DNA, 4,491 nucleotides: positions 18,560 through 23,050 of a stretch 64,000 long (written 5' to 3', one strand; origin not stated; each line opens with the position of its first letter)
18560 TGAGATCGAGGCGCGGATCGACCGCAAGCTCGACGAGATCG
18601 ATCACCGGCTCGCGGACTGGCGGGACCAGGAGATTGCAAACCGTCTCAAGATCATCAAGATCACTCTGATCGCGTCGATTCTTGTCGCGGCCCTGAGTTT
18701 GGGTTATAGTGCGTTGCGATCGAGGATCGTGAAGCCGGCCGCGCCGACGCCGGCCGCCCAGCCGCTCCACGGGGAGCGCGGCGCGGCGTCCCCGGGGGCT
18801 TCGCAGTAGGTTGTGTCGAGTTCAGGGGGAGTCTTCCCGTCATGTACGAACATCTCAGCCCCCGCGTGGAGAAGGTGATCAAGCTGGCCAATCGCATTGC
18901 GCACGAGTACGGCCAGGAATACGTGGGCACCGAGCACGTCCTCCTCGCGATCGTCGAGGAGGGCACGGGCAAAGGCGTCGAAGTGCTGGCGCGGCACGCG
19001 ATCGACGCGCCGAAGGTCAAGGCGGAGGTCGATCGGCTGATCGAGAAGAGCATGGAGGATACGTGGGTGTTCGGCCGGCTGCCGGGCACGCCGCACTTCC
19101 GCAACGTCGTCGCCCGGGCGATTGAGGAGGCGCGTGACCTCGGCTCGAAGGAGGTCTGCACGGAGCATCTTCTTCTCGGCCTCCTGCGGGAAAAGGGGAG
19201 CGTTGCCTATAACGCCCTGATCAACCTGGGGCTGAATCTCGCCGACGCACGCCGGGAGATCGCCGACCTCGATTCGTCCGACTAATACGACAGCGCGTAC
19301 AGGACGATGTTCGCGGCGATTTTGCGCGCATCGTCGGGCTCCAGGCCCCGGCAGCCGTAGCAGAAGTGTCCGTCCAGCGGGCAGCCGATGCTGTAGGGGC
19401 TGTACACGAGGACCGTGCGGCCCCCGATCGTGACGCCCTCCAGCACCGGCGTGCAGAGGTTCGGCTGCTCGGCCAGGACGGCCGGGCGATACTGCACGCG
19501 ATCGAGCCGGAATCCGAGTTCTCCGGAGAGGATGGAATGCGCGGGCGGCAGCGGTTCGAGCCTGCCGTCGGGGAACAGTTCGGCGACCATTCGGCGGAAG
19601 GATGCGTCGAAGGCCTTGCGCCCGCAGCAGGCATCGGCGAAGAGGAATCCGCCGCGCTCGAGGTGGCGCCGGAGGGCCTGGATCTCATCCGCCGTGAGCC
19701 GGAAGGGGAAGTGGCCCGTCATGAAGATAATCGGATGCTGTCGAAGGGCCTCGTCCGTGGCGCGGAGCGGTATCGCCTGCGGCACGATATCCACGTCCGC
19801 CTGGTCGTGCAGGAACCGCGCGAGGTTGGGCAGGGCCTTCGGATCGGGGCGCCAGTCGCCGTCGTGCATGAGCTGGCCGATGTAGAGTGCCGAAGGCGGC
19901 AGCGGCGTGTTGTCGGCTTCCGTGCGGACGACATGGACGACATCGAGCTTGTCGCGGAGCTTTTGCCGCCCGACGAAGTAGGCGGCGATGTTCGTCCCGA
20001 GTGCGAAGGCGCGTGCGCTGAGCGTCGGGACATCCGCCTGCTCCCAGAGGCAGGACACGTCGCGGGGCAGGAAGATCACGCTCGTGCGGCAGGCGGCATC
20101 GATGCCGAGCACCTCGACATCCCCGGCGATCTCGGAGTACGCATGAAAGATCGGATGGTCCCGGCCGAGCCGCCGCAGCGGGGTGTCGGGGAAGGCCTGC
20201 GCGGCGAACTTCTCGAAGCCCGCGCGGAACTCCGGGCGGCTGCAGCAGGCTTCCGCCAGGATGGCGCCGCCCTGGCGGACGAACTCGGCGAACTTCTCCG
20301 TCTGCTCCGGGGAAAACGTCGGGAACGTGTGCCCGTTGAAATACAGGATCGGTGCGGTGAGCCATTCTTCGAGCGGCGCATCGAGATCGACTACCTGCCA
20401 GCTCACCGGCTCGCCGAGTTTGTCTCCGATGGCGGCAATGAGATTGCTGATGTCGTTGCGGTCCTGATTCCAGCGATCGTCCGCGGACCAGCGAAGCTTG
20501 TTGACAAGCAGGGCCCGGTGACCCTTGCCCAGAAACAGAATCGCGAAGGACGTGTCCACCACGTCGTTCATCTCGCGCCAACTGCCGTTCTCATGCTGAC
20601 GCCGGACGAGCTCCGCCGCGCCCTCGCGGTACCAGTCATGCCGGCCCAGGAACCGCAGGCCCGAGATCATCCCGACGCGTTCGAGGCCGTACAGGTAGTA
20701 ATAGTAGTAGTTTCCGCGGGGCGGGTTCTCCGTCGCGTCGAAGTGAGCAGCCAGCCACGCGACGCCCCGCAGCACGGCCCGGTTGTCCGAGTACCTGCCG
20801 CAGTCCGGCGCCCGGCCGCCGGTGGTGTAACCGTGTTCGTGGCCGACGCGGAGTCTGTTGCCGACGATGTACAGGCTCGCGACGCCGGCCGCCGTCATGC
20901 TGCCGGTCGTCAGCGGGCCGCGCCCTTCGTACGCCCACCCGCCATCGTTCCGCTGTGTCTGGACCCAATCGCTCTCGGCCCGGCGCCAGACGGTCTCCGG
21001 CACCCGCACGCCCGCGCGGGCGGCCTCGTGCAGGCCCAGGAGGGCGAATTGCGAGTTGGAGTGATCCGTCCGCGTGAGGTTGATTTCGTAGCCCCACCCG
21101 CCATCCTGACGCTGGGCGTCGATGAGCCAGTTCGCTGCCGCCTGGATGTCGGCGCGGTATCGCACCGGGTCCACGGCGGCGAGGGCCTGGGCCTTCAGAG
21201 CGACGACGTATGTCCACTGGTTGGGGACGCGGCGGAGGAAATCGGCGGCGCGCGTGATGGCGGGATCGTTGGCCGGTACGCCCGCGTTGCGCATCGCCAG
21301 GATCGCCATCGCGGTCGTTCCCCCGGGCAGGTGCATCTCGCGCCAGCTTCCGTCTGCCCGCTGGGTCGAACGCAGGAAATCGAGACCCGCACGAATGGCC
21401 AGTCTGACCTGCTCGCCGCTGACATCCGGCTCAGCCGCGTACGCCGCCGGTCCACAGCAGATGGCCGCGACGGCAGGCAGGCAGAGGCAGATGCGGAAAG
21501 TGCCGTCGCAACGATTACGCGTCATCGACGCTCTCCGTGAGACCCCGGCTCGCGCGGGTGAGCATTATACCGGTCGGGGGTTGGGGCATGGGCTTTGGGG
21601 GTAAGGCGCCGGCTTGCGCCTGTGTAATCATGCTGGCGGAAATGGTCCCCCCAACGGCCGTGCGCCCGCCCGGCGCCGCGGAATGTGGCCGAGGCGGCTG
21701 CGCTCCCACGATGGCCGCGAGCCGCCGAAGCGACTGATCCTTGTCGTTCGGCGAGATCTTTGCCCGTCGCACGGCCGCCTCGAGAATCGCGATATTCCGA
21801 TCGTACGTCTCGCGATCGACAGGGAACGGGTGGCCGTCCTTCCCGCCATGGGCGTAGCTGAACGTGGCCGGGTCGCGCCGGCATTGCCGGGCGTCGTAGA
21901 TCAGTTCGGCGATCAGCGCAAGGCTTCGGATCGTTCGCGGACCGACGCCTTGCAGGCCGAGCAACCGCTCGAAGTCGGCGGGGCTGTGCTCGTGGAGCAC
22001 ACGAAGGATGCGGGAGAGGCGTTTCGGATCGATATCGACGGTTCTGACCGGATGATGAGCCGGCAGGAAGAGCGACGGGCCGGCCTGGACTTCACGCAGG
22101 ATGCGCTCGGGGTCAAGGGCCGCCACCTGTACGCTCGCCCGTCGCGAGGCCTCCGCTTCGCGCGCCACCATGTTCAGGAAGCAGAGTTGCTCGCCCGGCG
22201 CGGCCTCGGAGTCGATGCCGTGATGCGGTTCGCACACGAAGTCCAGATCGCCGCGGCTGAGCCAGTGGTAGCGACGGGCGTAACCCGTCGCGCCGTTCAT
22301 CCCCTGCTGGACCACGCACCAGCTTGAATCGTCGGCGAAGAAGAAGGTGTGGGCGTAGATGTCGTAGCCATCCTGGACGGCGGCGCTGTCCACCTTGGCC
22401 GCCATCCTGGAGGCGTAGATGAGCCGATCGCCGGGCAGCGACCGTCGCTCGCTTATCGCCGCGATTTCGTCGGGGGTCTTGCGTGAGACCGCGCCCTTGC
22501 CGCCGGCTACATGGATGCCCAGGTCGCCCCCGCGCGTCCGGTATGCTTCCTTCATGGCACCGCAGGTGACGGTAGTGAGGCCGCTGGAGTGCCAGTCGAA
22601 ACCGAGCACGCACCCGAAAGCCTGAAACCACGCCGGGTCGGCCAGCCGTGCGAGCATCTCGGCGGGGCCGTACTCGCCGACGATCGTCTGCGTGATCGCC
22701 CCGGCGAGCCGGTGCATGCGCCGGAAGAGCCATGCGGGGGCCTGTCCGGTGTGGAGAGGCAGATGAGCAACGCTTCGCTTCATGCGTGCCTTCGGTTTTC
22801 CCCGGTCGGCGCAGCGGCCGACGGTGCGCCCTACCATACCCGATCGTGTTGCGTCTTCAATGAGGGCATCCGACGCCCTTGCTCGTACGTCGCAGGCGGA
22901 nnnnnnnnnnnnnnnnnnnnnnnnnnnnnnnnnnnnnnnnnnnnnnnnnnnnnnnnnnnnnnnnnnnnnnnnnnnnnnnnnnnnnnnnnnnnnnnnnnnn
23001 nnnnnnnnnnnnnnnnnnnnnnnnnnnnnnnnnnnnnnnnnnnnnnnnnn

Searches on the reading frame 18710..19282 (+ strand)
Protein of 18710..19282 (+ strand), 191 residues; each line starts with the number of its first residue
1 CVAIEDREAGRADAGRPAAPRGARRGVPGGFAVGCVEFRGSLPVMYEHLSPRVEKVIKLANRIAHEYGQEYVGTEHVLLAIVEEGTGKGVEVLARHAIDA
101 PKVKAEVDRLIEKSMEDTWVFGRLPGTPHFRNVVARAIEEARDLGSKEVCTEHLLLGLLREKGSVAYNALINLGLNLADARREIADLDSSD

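Call 33: search_protein_families(library=pfam, proteins=[window:18710-19282:+], max_evalue=0.0001)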
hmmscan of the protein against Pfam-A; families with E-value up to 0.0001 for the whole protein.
window:18710-19282:+ (191 aa): 1 family
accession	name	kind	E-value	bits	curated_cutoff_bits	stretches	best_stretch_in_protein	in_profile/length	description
PF02861.25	Clp_N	-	4.7e-25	88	20.7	2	60-111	1-52/53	Clp amino terminal domain, pathogenicity island component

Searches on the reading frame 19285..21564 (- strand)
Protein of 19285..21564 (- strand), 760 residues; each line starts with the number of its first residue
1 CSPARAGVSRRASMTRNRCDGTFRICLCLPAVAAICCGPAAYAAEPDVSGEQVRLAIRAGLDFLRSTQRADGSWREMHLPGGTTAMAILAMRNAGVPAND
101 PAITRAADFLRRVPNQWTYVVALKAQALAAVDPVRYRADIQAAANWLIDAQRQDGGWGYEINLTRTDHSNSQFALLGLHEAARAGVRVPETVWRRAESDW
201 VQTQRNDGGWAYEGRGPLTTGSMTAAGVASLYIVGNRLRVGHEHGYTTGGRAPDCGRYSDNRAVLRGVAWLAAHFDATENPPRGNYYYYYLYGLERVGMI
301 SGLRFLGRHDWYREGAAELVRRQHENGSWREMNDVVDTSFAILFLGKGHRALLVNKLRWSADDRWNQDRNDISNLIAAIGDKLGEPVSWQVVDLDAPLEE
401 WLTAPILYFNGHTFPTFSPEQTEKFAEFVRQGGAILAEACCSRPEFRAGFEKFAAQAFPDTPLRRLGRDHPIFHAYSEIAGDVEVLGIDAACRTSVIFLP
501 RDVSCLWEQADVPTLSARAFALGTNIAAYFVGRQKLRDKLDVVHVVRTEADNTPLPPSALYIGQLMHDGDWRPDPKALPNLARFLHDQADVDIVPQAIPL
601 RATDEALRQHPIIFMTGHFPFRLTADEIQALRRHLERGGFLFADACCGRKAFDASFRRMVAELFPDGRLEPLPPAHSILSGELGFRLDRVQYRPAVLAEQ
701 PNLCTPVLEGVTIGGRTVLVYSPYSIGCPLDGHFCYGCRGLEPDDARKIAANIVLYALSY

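Call 33: search_protein_families(library=pfam, proteins=[window:19285-21564:-], max_evalue=0.0001)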
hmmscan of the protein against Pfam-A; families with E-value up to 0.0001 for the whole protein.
window:19285-21564:- (760 aa): 3 families
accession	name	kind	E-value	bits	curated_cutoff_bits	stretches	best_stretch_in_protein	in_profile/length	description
PF13709.12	DUF4159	-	1.6e-61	207.8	25.9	2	564-758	4-202/202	Domain of unknown function (DUF4159)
PF13243.12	SQHop_cyclase_C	-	5.7e-11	42.4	26.1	0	121-211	190-285/319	Squalene-hopene cyclase C-terminal domain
PF13249.12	SQHop_cyclase_N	-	3e-06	27.1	26.2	0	62-111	52-104/291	Squalene-hopene cyclase N-terminal domain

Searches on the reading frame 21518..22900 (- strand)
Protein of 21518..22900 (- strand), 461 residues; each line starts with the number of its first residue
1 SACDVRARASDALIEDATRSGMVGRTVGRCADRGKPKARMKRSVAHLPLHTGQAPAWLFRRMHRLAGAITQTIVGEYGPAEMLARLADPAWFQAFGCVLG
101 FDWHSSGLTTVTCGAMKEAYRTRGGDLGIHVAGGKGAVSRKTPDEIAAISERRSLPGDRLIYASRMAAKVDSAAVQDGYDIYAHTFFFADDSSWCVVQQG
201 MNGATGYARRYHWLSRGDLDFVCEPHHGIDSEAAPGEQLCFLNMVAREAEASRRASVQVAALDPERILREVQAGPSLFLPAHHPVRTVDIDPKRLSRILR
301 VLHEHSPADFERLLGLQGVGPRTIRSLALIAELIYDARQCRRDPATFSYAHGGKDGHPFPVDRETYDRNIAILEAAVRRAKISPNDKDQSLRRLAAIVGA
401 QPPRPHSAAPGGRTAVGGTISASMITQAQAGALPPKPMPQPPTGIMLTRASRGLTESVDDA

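Call 33: search_protein_families(library=pfam, proteins=[window:21518-22900:-], max_evalue=0.0001)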
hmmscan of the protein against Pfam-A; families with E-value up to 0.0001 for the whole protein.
window:21518-22900:- (461 aa): 1 family
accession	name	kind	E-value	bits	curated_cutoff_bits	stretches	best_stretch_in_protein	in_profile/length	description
PF05559.16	DUF763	-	3.4e-125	417.9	35.5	1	44-361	2-319/319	Protein of unknown function (DUF763)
